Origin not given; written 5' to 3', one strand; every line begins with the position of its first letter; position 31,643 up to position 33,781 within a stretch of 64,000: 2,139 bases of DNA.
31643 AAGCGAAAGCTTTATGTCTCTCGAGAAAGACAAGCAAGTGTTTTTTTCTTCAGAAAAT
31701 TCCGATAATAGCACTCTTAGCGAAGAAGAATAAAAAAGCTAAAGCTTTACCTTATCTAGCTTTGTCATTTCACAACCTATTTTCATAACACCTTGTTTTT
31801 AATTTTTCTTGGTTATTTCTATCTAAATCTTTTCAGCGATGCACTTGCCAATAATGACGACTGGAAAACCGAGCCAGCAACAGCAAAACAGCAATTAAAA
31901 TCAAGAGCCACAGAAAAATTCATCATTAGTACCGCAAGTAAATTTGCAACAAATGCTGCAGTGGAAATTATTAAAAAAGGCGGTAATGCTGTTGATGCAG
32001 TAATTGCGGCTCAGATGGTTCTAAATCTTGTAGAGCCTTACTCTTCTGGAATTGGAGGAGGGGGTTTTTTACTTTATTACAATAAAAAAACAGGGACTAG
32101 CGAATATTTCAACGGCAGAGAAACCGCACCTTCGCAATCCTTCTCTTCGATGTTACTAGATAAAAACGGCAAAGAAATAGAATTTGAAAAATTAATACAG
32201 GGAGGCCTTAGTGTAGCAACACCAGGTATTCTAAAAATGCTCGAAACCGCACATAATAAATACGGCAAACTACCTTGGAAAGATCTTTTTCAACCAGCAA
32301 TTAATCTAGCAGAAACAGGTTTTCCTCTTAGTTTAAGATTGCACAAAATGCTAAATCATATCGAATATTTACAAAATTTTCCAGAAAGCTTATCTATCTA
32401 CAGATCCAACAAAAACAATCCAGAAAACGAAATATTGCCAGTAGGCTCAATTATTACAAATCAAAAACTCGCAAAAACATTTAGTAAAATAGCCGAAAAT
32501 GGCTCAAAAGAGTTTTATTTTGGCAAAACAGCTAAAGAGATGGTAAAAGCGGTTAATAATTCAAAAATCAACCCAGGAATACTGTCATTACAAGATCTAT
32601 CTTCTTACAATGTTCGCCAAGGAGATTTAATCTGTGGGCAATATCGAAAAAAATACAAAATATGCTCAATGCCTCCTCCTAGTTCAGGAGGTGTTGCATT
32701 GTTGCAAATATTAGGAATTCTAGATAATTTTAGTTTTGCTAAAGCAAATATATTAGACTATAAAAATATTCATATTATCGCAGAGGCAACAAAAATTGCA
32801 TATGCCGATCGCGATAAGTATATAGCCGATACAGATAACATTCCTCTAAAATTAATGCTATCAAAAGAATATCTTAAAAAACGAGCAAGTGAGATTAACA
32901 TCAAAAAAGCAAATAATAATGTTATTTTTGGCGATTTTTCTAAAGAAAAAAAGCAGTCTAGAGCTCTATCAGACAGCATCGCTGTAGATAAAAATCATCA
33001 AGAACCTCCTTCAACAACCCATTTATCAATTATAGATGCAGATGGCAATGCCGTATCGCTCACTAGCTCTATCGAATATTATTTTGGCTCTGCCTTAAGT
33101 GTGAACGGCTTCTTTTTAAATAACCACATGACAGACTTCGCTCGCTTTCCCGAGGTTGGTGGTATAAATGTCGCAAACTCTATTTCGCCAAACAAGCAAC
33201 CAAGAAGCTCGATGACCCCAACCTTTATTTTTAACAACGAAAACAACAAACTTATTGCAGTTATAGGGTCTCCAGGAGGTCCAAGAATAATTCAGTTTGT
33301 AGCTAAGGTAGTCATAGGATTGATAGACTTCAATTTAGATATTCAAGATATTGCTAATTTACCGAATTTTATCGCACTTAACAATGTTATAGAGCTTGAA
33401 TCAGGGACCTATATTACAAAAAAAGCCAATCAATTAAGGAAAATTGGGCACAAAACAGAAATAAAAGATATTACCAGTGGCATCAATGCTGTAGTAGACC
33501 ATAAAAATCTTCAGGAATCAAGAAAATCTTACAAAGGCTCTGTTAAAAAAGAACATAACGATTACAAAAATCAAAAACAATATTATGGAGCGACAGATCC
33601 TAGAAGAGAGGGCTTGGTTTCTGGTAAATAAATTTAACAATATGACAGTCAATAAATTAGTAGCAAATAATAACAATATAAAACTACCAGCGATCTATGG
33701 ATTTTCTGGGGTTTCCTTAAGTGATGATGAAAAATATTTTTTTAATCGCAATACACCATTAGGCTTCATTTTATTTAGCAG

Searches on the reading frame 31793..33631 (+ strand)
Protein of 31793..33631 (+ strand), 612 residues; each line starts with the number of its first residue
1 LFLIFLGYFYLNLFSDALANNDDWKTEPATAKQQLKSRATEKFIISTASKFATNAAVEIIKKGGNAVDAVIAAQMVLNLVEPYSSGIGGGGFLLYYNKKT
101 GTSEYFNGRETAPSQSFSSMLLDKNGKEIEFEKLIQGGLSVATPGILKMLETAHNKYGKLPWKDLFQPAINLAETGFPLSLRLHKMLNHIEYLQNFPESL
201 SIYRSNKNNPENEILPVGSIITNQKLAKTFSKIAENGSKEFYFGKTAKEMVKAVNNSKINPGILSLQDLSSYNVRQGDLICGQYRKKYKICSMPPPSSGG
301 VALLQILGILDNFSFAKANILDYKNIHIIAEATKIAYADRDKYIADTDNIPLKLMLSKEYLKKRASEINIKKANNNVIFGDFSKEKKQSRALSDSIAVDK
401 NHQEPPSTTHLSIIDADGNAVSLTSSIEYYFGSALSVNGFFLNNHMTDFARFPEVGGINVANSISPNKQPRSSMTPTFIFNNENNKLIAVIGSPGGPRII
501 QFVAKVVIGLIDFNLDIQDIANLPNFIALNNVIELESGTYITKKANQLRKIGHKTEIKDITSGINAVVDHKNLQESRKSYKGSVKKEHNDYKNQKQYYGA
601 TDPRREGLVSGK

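Call 48: search_protein_families(library=ncbifam, proteins=[window:31793-33631:+], max_evalue=1e-20)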
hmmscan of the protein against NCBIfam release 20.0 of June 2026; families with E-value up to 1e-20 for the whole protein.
window:31793-33631:+ (612 aa): 2 families
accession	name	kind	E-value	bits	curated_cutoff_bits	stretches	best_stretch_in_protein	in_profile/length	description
TIGR00066.1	g_glut_trans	equivalog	4.9e-122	408.1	357.85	1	48-568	6-504/518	gamma-glutamyltransferase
NF007187.0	PRK09615.1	equivalog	3.2e-87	293.2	990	1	42-529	49-520/581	gamma-glutamyltransferase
